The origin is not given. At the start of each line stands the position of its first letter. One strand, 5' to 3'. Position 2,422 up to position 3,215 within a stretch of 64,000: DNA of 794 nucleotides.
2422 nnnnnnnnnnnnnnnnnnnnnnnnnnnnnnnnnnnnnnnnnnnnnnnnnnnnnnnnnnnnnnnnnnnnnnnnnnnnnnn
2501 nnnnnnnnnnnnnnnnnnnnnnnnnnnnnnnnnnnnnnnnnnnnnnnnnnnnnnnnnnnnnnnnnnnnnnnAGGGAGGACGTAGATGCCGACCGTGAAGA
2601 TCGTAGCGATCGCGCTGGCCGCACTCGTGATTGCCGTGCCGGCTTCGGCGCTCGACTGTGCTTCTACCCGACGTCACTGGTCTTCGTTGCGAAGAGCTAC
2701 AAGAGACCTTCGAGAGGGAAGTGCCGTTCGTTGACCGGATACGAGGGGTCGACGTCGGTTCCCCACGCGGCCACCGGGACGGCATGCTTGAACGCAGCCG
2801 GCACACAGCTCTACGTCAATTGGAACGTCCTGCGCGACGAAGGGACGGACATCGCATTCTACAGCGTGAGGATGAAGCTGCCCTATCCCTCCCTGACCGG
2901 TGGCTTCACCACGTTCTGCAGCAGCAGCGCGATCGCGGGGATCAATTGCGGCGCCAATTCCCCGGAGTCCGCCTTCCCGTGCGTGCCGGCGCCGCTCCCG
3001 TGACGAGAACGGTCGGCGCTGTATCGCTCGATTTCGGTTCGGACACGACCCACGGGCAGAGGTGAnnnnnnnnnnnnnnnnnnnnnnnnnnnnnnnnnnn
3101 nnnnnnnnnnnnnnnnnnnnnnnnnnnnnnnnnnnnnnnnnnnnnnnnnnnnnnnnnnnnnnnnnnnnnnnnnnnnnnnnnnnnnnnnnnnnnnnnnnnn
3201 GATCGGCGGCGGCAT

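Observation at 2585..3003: Low-GC islet with a frameshifted small secreted Cys-containing ORF next to an FAD-dependent oxidoreductase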

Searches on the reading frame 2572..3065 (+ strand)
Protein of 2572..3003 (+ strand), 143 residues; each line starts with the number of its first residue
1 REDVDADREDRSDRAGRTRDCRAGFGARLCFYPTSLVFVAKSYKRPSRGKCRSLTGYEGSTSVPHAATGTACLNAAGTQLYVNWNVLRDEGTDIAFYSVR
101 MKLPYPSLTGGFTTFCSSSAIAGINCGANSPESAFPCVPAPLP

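Call 5: search_protein_families(library=pfam, proteins=[window:2572-3003:+, window:2631-3065:+], max_evalue=0.1)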
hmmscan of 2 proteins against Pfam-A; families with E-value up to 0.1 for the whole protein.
window:2572-3003:+ (143 aa): 0 families

window:2631-3065:+ (144 aa): 0 families

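Call 7: find_homologous_proteins(query=window:2572-3000:+, max_evalue=0.01)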
Query window:2572-3000:+ (143 aa): 4 proteins with E <= 0.01 among 45 candidates.
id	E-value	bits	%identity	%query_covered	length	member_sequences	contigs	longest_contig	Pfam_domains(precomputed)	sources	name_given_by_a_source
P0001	2.2e-53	198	99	63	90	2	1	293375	-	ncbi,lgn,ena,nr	ncbi:MAG TPA: hypothetical protein VFD92_20550 [Candidatus Binatia bacterium]|nr:hypothetical protei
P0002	1.0e-33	134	56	80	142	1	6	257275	-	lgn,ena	-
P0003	1.1e-29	121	57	75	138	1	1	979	-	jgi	jgi:hypothetical protein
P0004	5.3e-26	109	50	82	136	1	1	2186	-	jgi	jgi:hypothetical protein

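Call 10: find_encoding_contigs(protein=P0001, flank=6000, max_places=8)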
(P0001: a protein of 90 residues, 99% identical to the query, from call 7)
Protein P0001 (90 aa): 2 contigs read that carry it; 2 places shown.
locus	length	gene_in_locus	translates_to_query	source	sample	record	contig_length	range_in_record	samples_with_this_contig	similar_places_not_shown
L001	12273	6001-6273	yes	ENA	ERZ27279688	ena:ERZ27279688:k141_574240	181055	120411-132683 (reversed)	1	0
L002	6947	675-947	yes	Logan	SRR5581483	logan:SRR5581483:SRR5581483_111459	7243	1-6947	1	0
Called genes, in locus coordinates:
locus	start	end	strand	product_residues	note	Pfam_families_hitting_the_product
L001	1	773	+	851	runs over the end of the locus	PF08206:OB_RNB, PF17876:CSD2 (weak), PF00773:RNB, PF00575:S1 (weak)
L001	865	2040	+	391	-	PF02803:Thiolase_C (weak), PF22691:Thiolase_C_1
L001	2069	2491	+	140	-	PF12172:zf-ChsH2, PF01796:OB_ChsH2_C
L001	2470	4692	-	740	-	PF09586:YfhO (weak)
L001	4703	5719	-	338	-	PF00248:Aldo_ket_red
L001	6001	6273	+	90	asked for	-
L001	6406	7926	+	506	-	PF00890:FAD_binding_2 (faint), PF01266:DAO (weak)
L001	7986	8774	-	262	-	-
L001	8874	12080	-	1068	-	PF00486:Trans_reg_C, PF13191:AAA_16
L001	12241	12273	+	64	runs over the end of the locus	-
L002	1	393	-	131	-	?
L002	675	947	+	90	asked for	-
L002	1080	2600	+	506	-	PF00890:FAD_binding_2 (faint), PF01266:DAO (weak)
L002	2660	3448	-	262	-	-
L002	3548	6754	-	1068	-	PF00486:Trans_reg_C, PF13191:AAA_16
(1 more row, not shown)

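Call 11: find_encoding_contigs(protein=P0002, flank=8000, max_places=8)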
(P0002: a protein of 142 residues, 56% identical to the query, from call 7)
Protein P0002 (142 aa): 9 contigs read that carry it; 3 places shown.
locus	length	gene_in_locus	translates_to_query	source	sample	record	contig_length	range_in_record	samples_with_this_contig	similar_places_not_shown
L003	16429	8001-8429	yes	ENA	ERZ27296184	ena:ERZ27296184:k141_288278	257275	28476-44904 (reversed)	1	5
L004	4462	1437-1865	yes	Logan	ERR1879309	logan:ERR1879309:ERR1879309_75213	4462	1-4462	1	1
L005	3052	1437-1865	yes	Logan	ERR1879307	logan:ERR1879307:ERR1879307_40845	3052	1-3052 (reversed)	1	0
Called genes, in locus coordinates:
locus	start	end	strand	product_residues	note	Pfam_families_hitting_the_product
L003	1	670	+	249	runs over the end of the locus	-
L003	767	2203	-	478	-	PF04909:Amidohydro_2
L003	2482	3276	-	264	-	PF01209:Ubie_methyltran, PF05175:MTS, PF13489:Methyltransf_23, PF13847:Methyltransf_31, PF08241:Methyltransf_11, PF08242:Methyltransf_12, PF13649:Methyltransf_25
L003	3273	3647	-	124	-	-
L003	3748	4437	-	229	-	PF03473:MOSC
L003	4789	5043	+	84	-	PF01402:RHH_1 (weak)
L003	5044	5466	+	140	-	PF13470:PIN_3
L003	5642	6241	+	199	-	PF00378:ECH_1, PF16113:ECH_2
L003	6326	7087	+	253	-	PF00106:adh_short, PF08659:KR, PF13561:adh_short_C2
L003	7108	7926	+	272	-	PF00106:adh_short, PF08659:KR, PF13561:adh_short_C2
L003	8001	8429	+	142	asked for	-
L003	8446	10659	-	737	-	PF02129:Peptidase_S15, PF08530:PepX_C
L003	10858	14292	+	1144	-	PF13191:AAA_16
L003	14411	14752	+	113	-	-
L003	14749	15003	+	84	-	PF00165:HTH_AraC (faint), PF12833:HTH_18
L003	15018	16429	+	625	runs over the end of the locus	PF03283:PAE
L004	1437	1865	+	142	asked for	-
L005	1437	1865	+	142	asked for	-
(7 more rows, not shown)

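Call 14: find_encoding_contigs(protein=P0003, flank=3000)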
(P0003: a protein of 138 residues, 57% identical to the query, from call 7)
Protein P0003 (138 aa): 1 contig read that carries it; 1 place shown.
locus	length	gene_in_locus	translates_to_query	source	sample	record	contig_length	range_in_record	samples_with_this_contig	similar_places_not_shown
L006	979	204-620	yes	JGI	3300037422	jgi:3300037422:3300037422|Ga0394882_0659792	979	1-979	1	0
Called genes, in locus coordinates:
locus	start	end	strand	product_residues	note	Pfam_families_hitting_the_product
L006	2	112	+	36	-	?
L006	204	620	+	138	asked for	-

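Call 15: find_encoding_contigs(protein=P0004, flank=3000)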
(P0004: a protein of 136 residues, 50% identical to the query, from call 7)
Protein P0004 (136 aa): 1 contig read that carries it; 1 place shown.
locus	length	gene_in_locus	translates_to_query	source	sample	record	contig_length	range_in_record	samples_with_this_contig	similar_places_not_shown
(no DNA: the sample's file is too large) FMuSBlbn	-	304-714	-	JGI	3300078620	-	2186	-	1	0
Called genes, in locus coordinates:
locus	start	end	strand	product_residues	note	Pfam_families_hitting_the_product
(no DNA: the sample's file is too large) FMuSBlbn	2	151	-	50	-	?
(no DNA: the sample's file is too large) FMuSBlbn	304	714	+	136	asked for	-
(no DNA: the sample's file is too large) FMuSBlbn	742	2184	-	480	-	?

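Call 22: predict_structure(alignment_id=A1)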
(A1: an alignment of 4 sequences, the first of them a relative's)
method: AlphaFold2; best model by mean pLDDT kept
length: 142 residues; sequences in the alignment: 4
mean_pLDDT: 80.6   pTM: 0.71
mean pLDDT of the five models: 80.6, 79.8, 79.4, 78.7, 76.9
residues with pLDDT >= 90: 72; 70-90: 30; 50-70: 21; < 50: 19
segments of 3 or more residues with pLDDT < 50: 7-21
pLDDT, mean of each block of 10 residues (from residue 1): 50 45 83 91 96 85 95 97 72 90 95 76 82 79 43
secondary structure, 60 per line:
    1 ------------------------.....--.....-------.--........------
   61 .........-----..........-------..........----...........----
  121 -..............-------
elements in order: E25-29 E32-36 E47-54 E61-69 E75-84 E92-101 E106-116 E122-135

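Call 28: search_protein_representatives(alignment_id=A1)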
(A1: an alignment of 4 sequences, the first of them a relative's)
Query: 4 sequences, 138 profile positions. Proteins with E-value up to 0.001 (for the whole library): 198; up to 1e-10: 40; up to 1e-30: 7. The best 150 are listed.
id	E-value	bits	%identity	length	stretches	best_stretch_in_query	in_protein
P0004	5.4e-69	246.7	-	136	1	1-138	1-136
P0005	3.9e-48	179.1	-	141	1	1-138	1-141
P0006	3.8e-42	159.7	-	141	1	7-138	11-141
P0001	3.9e-39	150.0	-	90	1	51-138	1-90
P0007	2.9e-38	147.1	-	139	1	8-138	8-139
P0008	5.2e-33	130.1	-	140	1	5-138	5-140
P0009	7.4e-31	123.1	-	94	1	3-86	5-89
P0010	2.3e-29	118.3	-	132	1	8-138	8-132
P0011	3.1e-28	114.7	-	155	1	1-138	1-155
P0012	2.7e-27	111.6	-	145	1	6-138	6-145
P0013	3.5e-25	104.8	-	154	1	8-138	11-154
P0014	3.8e-20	88.5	-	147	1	7-138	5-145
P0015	6.9e-19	84.4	-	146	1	12-138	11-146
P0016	2.2e-18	82.7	-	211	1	7-138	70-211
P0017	3.0e-18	82.3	-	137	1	9-114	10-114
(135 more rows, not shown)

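Call 31: search_protein_families(library=pfam, alignment_id=A3, max_evalue=0.01)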
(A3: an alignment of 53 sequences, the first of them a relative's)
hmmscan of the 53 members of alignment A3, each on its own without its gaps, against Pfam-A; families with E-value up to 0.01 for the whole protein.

A. member 1, P0002 (142 aa): 0 families

B. families by the number of members that match (of 53 scanned): 0 families

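Call 32: find_homologous_proteins(query=A3, max_evalue=0.001)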
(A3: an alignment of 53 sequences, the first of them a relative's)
Query A3 (53 sequences) (142 aa, profile of the alignment): 14 proteins with E <= 0.001 among 8000 candidates.
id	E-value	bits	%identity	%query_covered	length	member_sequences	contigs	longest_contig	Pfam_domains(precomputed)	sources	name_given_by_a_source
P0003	8.4e-41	157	53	100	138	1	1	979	-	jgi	jgi:hypothetical protein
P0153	5.4e-37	145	50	100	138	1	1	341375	-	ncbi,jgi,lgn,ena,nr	ncbi:MAG TPA: hypothetical protein VFD92_08765 [Candidatus Binatia bacterium]|nr:hypothetical protei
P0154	2.3e-36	143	58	96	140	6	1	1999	-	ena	-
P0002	3.4e-36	142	100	100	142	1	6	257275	-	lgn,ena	-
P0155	3.5e-36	142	52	100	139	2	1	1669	-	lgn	-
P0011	2.3e-31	126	43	100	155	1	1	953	-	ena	-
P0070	7.0e-30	122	27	82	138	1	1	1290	-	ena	-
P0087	4.2e-28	116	29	84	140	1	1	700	-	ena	-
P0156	2.6e-25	107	33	57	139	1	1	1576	-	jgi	jgi:hypothetical protein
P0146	6.8e-25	105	29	59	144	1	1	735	-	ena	-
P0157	1.2e-18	85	30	86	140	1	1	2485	-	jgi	jgi:hypothetical protein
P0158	9.0e-17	79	30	46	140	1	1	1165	-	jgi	jgi:hypothetical protein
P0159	1.4e-13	69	24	70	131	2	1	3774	-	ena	-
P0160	1.5e-5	43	-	-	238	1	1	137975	-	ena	-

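Call 34: find_encoding_contigs(protein=P0153, flank=8000, max_places=4)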
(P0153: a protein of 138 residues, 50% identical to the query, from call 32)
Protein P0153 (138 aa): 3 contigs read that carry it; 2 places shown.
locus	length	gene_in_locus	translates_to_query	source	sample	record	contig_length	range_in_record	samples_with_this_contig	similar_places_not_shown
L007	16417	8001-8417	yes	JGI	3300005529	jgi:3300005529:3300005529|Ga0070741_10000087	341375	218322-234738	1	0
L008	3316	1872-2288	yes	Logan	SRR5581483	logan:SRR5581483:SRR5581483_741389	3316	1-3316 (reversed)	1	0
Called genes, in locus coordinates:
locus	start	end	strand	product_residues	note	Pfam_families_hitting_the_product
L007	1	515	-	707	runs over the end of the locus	PF00989:PAS (weak), PF08447:PAS_3, PF08448:PAS_4, PF13426:PAS_9, PF00512:HisKA, PF02518:HATPase_c, PF00072:Response_reg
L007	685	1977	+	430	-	PF11288:DUF3089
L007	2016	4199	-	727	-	PF04879:Molybdop_Fe4S4, PF00384:Molybdopterin, PF01568:Molydop_binding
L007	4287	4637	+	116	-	-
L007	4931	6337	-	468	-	PF04185:Phosphoesterase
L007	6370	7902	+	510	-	PF00150:Cellulase, PF18564:Glyco_hydro_5_C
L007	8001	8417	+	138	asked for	-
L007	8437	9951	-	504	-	PF00135:COesterase, PF20434:BD-FAE (weak), PF07859:Abhydrolase_3 (faint), PF00326:Peptidase_S9 (weak)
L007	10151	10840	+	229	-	PF01209:Ubie_methyltran, PF13489:Methyltransf_23, PF08241:Methyltransf_11, PF08242:Methyltransf_12, PF13649:Methyltransf_25, PF13847:Methyltransf_31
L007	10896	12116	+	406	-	PF07690:MFS_1, PF00083:Sugar_tr (weak), PF07690:MFS_1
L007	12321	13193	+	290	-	-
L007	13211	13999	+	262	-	PF02332:Phenol_Hydrox (weak), PF11266:Ald_deCOase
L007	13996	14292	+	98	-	-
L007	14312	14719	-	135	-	PF02656:DUF202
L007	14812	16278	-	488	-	PF03007:WS_DGAT_cat, PF06974:WS_DGAT_C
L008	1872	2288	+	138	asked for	-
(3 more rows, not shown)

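Call 38: find_related_loci(query=A1, collection=genome_contigs, flank=4000)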
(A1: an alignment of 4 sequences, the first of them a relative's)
Query A1 (142 aa) in genome_contigs; peptide patterns used: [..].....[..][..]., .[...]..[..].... (x = any residue, [..] = any of these).
45 stretches matched a pattern; 1 encode a relative of the query (tblastn E <= 1e-3); 1 distinct loci.
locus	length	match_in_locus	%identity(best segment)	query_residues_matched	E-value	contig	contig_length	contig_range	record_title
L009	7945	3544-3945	46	1-142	2e-36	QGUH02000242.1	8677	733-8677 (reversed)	MAG: Pseudomonadota bacterium isolate ZC4RG46 NODE_8321_length_8677_cov_5.692647, whole genome shotgun sequence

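Call 40: list_cluster_members(proteins=[P0001, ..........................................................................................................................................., window:2585-2731:+, window:2631-3062:+])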
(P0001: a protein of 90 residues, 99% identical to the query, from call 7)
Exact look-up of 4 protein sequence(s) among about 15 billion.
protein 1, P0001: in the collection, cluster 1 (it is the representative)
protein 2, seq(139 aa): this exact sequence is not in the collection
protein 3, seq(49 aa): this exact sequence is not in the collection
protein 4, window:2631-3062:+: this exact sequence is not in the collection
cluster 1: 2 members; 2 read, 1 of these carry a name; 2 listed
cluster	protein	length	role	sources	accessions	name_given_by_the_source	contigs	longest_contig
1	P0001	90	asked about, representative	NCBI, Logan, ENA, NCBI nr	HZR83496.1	MAG TPA: hypothetical protein VFD92_20550 [Candidatus Binatia bacterium] | hypothetical protein [Candidatus Binatia bacterium]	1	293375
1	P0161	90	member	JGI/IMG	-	-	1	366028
